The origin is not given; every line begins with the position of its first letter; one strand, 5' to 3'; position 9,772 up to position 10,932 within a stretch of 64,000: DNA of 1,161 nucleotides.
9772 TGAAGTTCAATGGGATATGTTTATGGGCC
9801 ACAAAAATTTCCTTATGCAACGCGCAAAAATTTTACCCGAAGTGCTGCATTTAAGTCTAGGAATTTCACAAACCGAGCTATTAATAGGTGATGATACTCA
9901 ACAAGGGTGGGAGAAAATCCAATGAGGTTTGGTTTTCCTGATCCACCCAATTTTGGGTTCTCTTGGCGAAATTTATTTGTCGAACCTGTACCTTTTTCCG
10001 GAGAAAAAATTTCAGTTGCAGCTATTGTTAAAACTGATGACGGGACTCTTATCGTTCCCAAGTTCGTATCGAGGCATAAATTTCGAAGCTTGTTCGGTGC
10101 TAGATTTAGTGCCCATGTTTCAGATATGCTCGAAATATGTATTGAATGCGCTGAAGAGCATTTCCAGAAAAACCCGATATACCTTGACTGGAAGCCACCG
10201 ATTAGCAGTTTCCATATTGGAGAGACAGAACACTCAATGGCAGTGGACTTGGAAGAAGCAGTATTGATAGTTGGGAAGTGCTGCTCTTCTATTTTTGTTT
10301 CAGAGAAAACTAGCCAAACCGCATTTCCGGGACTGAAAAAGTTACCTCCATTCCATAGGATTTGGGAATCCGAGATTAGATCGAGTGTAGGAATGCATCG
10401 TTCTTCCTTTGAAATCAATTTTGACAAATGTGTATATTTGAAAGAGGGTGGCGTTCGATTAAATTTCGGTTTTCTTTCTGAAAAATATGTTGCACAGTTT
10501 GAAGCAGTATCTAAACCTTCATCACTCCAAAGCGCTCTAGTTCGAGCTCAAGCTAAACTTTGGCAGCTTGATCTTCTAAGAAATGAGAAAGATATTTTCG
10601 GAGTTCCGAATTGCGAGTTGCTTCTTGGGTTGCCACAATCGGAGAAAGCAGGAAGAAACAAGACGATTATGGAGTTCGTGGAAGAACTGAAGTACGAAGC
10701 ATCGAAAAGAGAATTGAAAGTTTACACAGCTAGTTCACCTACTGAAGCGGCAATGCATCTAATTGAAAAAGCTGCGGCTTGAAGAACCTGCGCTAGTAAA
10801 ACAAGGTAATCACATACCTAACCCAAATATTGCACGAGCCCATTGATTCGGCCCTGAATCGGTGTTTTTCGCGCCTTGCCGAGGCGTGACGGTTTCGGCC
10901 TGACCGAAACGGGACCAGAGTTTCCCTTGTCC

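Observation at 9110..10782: Two-gene operon: HipA-like kinase plus an unknown 286-aa partner, a candidate undescribed SOS-controlled toxin or defence module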

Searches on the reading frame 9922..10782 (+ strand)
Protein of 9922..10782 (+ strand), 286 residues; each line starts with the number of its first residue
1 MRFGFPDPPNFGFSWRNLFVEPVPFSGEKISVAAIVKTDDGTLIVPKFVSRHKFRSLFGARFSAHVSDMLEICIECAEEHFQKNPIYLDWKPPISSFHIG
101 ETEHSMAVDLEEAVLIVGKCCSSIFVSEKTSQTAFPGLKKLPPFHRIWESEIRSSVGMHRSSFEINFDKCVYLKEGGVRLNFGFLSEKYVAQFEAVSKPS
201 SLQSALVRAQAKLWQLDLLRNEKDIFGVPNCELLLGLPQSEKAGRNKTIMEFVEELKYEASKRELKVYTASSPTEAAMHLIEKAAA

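Call 4: search_protein_families(library=pfam, proteins=[window:9922-10782:+], max_evalue=10)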
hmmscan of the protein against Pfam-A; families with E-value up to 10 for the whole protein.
window:9922-10782:+ (286 aa): 1 family
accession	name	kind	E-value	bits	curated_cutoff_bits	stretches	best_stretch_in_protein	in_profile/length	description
PF21519.2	Tailspike_C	-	0.24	11.9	27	1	5-35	20-49/72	Tailspike protein, C-terminal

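Call 5: search_protein_families(library=padloc, proteins=[window:9922-10782:+], max_evalue=10)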
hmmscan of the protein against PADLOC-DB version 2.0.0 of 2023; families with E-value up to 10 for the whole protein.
window:9922-10782:+ (286 aa): 0 families

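Call 6: search_protein_families(library=ncbifam, proteins=[window:9922-10782:+], max_evalue=10)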
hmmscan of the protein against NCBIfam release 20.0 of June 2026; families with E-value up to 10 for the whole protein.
window:9922-10782:+ (286 aa): 0 families

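Call 7: search_protein_families(library=phrogs, proteins=[window:9922-10782:+], max_evalue=10)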
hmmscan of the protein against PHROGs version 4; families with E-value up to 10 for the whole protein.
window:9922-10782:+ (286 aa): 1 family
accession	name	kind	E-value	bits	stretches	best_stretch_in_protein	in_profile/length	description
phrog_21150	-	unknown function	4.9e-26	92.5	1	5-284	7-285/286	-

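Call 9: find_homologous_proteins(query=window:9922-10779:+)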
Query window:9922-10779:+ (286 aa): 55 proteins with E <= 0.001 among 693 candidates.
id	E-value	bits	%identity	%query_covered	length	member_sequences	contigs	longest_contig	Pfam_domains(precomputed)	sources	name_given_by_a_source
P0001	8.3e-190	647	100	100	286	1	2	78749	-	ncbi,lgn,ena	-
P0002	6.6e-168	575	88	100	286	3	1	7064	-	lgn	-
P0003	4.9e-124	431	63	100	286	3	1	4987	-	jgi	-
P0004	7.9e-116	404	61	100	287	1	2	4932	-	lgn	-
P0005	1.3e-114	400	62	100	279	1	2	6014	-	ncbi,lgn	-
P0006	1.2e-110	387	60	100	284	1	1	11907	-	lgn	-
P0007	5.7e-110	385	59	100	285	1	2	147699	-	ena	-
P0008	3.2e-107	376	60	100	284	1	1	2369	-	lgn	-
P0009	4.0e-105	369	58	100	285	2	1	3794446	-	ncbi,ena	-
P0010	7.4e-103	362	57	100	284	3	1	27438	-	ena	-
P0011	1.3e-93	331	51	100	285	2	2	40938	-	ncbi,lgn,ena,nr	ncbi:MAG: hypothetical protein OXE78_00780 [Gammaproteobacteria bacterium]|nr:hypothetical protein [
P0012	2.7e-78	281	48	99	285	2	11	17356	-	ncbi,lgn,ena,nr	ncbi:MAG: hypothetical protein OXI17_07525 [Gammaproteobacteria bacterium]|nr:hypothetical protein [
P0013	5.0e-76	274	47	100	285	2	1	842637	-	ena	-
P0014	1.5e-74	269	46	100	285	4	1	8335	-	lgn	-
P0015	2.8e-74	268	47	100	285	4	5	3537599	-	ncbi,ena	-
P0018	8.9e-71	257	44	100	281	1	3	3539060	-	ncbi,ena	-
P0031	2.8e-65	238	41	100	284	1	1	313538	-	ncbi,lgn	-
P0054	1.3e-55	207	37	100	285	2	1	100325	-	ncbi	-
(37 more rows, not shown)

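Call 11: find_encoding_contigs(protein=P0001, flank=10000, max_places=4)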
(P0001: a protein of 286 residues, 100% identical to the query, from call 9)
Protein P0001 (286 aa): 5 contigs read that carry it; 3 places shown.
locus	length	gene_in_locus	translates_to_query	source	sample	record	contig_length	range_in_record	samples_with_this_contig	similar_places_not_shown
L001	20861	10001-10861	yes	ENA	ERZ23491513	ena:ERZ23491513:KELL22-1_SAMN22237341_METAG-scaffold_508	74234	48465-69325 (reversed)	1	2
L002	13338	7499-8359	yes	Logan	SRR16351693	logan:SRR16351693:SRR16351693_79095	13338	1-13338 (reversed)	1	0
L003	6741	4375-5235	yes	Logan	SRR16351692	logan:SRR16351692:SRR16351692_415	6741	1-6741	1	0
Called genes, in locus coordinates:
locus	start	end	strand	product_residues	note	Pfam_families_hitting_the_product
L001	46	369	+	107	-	-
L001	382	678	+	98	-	-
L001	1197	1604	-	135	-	PF12762:DDE_Tnp_IS1595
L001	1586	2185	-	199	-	PF12760:Zn_ribbon_IS1595 (weak)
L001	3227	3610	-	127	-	-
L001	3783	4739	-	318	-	PF00152:tRNA-synt_2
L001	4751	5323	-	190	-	PF08207:EFP_N, PF01132:EFP, PF09285:Elong-fact-P_C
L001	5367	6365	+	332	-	PF04055:Radical_SAM (weak)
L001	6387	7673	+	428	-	PF00990:GGDEF, PF00563:EAL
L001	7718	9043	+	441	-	PF10144:SMP_2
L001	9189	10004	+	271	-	PF20613:HipA_2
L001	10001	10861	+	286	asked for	-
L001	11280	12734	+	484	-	PF03600:CitMHS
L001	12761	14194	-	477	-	PF04389:Peptidase_M28, PF01546:Peptidase_M20, PF07687:M20_dimer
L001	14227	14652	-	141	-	-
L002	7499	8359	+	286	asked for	-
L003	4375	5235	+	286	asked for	-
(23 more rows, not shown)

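Call 12: find_related_loci(query=A1, collection=genome_contigs, flank=8000)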
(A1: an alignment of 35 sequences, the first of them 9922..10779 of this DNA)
Query A1 (286 aa) in genome_contigs; peptide patterns used: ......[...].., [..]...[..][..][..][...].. (x = any residue, [..] = any of these).
51 stretches matched a pattern; 29 encode a relative of the query (tblastn E <= 1e-3); 29 distinct loci.
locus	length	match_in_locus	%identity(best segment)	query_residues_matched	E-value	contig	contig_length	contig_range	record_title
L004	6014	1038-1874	62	1-286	1e-124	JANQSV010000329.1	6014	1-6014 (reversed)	MAG: Pseudomonadales bacterium isolate IP30b_bin.5 k99_928335, whole genome shotgun sequence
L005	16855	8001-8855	58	1-286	8e-113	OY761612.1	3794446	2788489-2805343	MAG: Pseudomonadales bacterium isolate 8826704f-68a6-4665-bbd8-dc2ebed91d17 genome assembly, chromosome: 1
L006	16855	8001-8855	51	1-286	2e-101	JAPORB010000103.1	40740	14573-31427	MAG: Gammaproteobacteria bacterium isolate CAR1_bin_10 NODE_295_length_40740_cov_11.0457, whole genome shotgun sequence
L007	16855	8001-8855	47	1-286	1e-80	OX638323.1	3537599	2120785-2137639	MAG: uncultured Pseudohongiella sp. isolate 94735a02-2bdc-442b-a0a8-679f8bdf8beb genome assembly, chromosome: 1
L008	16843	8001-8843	44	1-285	5e-78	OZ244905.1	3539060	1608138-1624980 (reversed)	MAG: Gammaproteobacteria bacterium isolate a734ccac-b7d8-410a-8793-3c98b358ebc9 genome assembly, chromosome: 1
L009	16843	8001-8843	42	1-285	7e-73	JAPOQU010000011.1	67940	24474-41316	MAG: Gammaproteobacteria bacterium isolate APA_bin_93 c_000000058087, whole genome shotgun sequence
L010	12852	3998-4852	40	1-285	1e-72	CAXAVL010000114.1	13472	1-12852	MAG TPA_asm: uncultured Cellvibrio sp. isolate ERR599368_metabat2_19 genome assembly, contig: ERZ2772639.1084, whole gen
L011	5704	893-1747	41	1-285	1e-72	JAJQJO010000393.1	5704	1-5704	MAG: Cellvibrio sp. isolate C_No_T20_B_bin.60 scaffold_37709, whole genome shotgun sequence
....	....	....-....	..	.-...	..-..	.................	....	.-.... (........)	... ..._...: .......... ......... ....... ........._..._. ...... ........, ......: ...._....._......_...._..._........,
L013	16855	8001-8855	41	1-285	1e-71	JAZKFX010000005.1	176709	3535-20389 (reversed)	MAG: Pseudomonadota bacterium isolate DC_RB_04_SPN110320-bin021_1_1 DCRB04SPN_B021_1_1_000000000005, whole genome shotgu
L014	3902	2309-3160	41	1-285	3e-71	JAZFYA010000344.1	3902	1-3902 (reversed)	MAG: Pseudomonadales bacterium isolate MT5bin.1 MT5bin.1_344, whole genome shotgun sequence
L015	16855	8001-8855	41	1-285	1e-71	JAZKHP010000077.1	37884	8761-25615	MAG: Pseudomonadota bacterium isolate DC_SW_03_SPN07022020-bin023 DCSW031SPN_B023_0_000000000077, whole genome shotgun s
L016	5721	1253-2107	41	1-285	2e-70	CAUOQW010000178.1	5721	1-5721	MAG: uncultured Cellvibrio sp. isolate m01-metabat.7 genome assembly, contig: m01-c557, whole genome shotgun sequence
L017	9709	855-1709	40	1-285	3e-69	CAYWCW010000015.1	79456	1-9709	MAG TPA_asm: uncultured Cellvibrionaceae bacterium isolate SRP344714_co2_360 genome assembly, contig: NODE_660_length_79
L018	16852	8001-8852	41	1-285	3e-68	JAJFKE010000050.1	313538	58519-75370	MAG: Gammaproteobacteria bacterium isolate OFTM290 OFTM290_49, whole genome shotgun sequence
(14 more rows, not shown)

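Call 13: find_related_loci(query=A1, collection=viral_contigs, flank=8000)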
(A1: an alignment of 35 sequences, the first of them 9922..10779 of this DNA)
Query A1 (286 aa) in viral_contigs; peptide patterns used: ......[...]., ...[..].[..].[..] (x = any residue, [..] = any of these).
24 stretches matched a pattern, but none encodes a relative of the query by tblastn (E <= 1e-3).

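Call 30: predict_structure(alignment_id=A1)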
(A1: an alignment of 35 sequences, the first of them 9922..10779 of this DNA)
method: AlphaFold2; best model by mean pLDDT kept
length: 286 residues; sequences in the alignment: 35
mean_pLDDT: 86.0   pTM: 0.84
mean pLDDT of the five models: 86.0, 82.4, 80.0, 79.6, 79.1
residues with pLDDT >= 90: 165; 70-90: 83; 50-70: 30; < 50: 8
segments of 3 or more residues with pLDDT < 50: 134-139
pLDDT, mean of each block of 10 residues (from residue 1): 68 94 85 93 90 84 89 95 95 94 93 89 61 48 88 96 93 79 92 90 89 92 70 88 68 93 94 95 93
secondary structure, 60 per line:
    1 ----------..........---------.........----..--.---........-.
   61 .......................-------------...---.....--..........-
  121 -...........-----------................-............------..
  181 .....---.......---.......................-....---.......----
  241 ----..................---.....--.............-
elements in order: E11-20 E30-38 H51-58 H60-83 E97-99 E103-107 H110-119 H122-132 H144-159 H161-166 E167-172 E179-185 E189-195 H199-221 H223-226 E230-236 H245-262 E266-270 H273-285

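Call 33: fold_search(model_id=the predicted structure, library=pdb)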
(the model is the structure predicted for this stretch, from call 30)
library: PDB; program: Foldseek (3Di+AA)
matches with E <= 10: 968; with E <= 0.001: 0
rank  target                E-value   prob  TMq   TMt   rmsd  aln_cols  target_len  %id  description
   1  4zqu_A                4.8e-02  0.95  0.23  0.46   5.3       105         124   10  CdiA-CT/CdiI toxin and immunity complex from Yersinia pseudotuberculosis (released 2015-10-28)
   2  1j24                  5.7e-02  0.91  0.22  0.41   5.5       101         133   12  Crystal structure of archaeal XPF/Mus81 homolog, Hef from Pyrococcus furiosus, nuclease domain, Ca cocrystal (released 2003-04-22)
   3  1j22                  9.2e-02  0.84  0.22  0.41   5.4       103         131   12  Crystal structure of archaeal XPF/Mus81 homolog, Hef from Pyrococcus furiosus, nuclease domain, selenomet derivative (released 2003-04-22)
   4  4m6w_B                9.2e-02  0.80  0.22  0.31   4.1        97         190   12  Crystal structure of the C-terminal segment of FANCM in complex with FAAP24 (released 2013-10-02)
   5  9g3o_BA               9.2e-02  0.13  0.13  0.20  13.3       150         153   11  Circularly permuted lumazine synthase 24-pentamer spherical cage (released 2025-03-05)
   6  9f9l_A                9.8e-02  0.69  0.20  0.27   6.2       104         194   10  Crystal structure of MUS81-EME1 bound by compound 16. (released 2024-07-03)
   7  4p0p_A                1.0e-01  0.89  0.24  0.24   4.9       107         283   11  Crystal structure of Human Mus81-Eme1 in complex with 5'-flap DNA, and Mg2+ (released 2014-05-28)
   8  6bbp                  1.0e-01  0.15  0.22  0.14  17.9       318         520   12  Model for compact volume of truncated monomeric Cytohesin-3 (Grp1; amino acids 63-399) E161A 6GS Arf6 Q67L fusion protei (released 2018-01-10)
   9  6vga_MODEL_1_A        1.2e-01  0.38  0.17  0.36   9.3       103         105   14  De novo designed Rossmann fold protein ROS2_835 (released 2020-08-19)
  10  6bbq                  1.2e-01  0.14  0.22  0.14  17.9       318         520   12  Model for extended volume of truncated monomeric Cytohesin-3 (Grp1; amino acids 63-399) E161A Arf6 Q67L fusion protein (released 2018-01-10)
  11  4p0q_A                1.2e-01  0.85  0.24  0.24   4.9       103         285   11  Crystal structure of Human Mus81-Eme1 in complex with 5'-flap DNA (released 2014-05-28)
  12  9f9l_C                1.5e-01  0.69  0.21  0.30   5.8       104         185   12  Crystal structure of MUS81-EME1 bound by compound 16. (released 2024-07-03)
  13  9g3h_AB               1.5e-01  0.12  0.14  0.23  12.8       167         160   11  Circularly permuted lumazine synthase twisted tube with no gap between between double strands (released 2025-03-05)
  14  9g3n_A                1.5e-01  0.11  0.13  0.21  13.7       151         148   12  Circularly permuted lumazine synthase 36-pentamer spherical cage (released 2025-03-05)
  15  9n6c_D                1.8e-01  0.10  0.16  0.11  19.6       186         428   16  Structure of the Retron IA Complex without the HNH Nuclease (released 2025-04-23)
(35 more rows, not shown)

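Call 43: search_protein_representatives(alignment_id=A1)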
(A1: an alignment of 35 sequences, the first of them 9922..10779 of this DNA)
Query: 35 sequences, 284 profile positions. Proteins with E-value up to 0.001 (for the whole library): 580; up to 1e-10: 377; up to 1e-30: 68. The best 150 are listed.
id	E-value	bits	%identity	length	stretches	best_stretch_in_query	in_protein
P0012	2.6e-127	440.6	-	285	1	1-284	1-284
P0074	2.0e-125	434.4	-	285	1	1-284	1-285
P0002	3.9e-124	430.1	-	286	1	1-284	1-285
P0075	1.5e-105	369.2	-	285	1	1-283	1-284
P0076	1.2e-103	362.9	-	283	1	4-284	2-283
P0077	2.4e-95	335.7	-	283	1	1-284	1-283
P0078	9.5e-84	297.6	-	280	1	3-284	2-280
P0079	1.7e-83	296.8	-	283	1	1-284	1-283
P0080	8.9e-83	294.4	-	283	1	1-280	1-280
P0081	1.1e-63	231.9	-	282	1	3-284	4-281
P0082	4.4e-59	216.7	-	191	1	24-198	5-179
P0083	1.5e-57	211.6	-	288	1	3-284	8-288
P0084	1.1e-53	199.0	-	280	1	3-284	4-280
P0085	1.5e-53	198.6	-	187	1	40-207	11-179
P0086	3.4e-52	194.1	-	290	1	3-282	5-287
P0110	4.6e-35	137.9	-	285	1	1-282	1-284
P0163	2.3e-27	112.6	-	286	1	1-284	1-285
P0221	9.5e-23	97.5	-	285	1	4-284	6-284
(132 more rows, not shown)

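Call 44: fold_search(model_id=the predicted structure, library=viral)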
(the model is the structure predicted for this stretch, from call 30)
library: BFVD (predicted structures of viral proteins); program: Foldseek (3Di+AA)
matches with E <= 10: 868; with E <= 0.001: 3
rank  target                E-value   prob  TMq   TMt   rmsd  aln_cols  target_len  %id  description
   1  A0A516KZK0            2.9e-18  1.00  0.44  0.43  19.0       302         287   21  (no name in the UniProt tables at hand)
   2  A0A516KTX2            8.4e-08  1.00  0.28  0.30  19.6       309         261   14  (no name in the UniProt tables at hand)
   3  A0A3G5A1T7            8.2e-05  1.00  0.34  0.50   6.1       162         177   13  Uncharacterized protein [Gaeavirus sp.]
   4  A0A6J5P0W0            2.2e-03  0.99  0.32  0.35   9.8       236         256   10  HTH_XRE domain containing protein [uncultured Caudovirales phage]
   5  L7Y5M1                2.4e-03  0.87  0.27  0.24  17.0       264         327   14  Putative KilA-N domain-containing protein [Megavirus lba]
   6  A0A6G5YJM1            5.1e-03  1.00  0.30  0.41   5.4       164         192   12  (no name in the UniProt tables at hand)
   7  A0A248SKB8            5.1e-03  0.97  0.25  0.39  13.5       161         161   10  (no name in the UniProt tables at hand)
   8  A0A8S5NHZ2            6.1e-03  0.90  0.32  0.36  14.2       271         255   12  DUF1828 domain-containing protein [Siphoviridae sp. ctRg81]
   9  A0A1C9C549            8.3e-03  0.80  0.28  0.35  18.4       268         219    7  Putative Kila-N domain-containing protein [Heterosigma akashiwo virus 01]
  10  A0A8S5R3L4            1.7e-02  0.54  0.27  0.28  19.3       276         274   10  Uncharacterized protein [Podoviridae sp. ct8nN1]
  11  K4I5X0                2.3e-02  0.77  0.26  0.33  10.6       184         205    7  Uncharacterized protein [Salmonella phage STML-198]
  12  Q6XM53                2.3e-02  0.30  0.22  0.17  17.1       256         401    9  FirrV-1-A34 [Feldmannia irregularis virus a]
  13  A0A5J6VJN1            2.4e-02  0.97  0.25  0.30   5.5       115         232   16  ERCC4 domain-containing protein EP364R [Megaviridae environmental sample]
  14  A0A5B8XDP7            3.3e-02  0.77  0.28  0.40   6.3       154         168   13  ERCC4 domain-containing protein EP364R [African swine fever virus]
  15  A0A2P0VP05            3.5e-02  0.98  0.26  0.33   4.3       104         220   17  ERCC4 domain-containing protein EP364R [Tetraselmis virus 1]
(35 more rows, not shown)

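Call 46: search_protein_families(library=pfam, alignment_id=A3, max_evalue=1)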
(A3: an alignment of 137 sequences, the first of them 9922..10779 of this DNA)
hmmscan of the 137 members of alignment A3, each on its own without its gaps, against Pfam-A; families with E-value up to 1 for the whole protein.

A. member 1, window:9922-10779:+ (286 aa): 1 family
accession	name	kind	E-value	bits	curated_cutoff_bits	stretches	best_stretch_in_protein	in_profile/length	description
PF21519.2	Tailspike_C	-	0.24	11.9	27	1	5-35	20-49/72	Tailspike protein, C-terminal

B. families by the number of members that match (of 137 scanned): 48 families (the first 25 are shown)
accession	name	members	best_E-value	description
PF22016.2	DUF6933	2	0.032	Domain of unknown function (DUF6933)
PF12244.13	DUF3606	1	3.2e-15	Protein of unknown function (DUF3606)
PF22727.1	NCH2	1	0.005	NACHT C-terminal Helical domain 2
PF18575.6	HAMP_N3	1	0.008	HAMP N-terminal domain 3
PF13084.11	DUF3943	1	0.011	Domain of unknown function (DUF3943)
PF15364.11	PAXIP1_C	1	0.012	PAXIP1-associated-protein-1 C term PTIP binding protein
PF03259.23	Robl_LC7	1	0.035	Roadblock/LC7 domain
PF03695.18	UPF0149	1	0.042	Uncharacterised protein family (UPF0149)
PF15347.11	PAG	1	0.044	Phosphoprotein associated with glycosphingolipid-enriched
PF19553.4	DUF6076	1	0.06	Family of unknown function (DUF6076)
PF21490.2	PB2_cap-binding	1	0.06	Polymerase basic protein 2, cap-binding domain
PF19711.4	DUF6207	1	0.06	Family of unknown function (DUF6207)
PF08481.16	GBS_Bsp-like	1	0.064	GBS Bsp-like repeat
PF14744.11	WASH-7_mid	1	0.085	WASH complex subunit 7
PF01810.24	LysE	1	0.088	LysE type translocator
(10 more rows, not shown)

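Call 52: find_encoding_contigs(protein=P0110, flank=4000, max_places=3)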
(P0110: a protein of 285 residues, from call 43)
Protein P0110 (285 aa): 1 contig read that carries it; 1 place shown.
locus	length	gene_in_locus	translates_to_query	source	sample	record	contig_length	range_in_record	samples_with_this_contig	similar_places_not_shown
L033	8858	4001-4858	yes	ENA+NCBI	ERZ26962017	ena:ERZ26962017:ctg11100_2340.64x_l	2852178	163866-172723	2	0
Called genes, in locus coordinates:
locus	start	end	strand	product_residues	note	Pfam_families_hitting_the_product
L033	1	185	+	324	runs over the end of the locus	PF00389:2-Hacid_dh, PF02826:2-Hacid_dh_C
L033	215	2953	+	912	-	PF00311:PEPcase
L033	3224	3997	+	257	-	PF20613:HipA_2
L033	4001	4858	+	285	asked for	-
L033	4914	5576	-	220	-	PF00106:adh_short, PF08659:KR (weak), PF13561:adh_short_C2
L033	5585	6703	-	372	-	-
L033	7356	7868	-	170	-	PF16694:Cytochrome_P460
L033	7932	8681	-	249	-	PF00117:GATase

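Call 53: find_encoding_contigs(protein=P0163, flank=4000, max_places=3)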
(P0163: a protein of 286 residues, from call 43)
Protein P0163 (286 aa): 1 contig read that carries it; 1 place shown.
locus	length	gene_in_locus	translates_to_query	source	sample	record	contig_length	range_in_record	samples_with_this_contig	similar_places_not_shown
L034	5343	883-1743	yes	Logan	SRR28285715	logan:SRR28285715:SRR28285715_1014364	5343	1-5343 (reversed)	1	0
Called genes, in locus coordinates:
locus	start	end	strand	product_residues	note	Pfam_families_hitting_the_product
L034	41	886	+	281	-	PF20613:HipA_2 (weak)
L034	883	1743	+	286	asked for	-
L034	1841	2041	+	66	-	-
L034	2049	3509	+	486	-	PF12697:Abhydrolase_6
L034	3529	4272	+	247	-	PF13679:Methyltransf_32 (weak), PF05175:MTS (weak), PF08003:Methyltransf_9 (weak), PF13489:Methyltransf_23, PF08241:Methyltransf_11, PF08242:Methyltransf_12, PF13649:Methyltransf_25, PF13847:Methyltransf_31, +2 more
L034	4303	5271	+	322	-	PF07478:Dala_Dala_lig_C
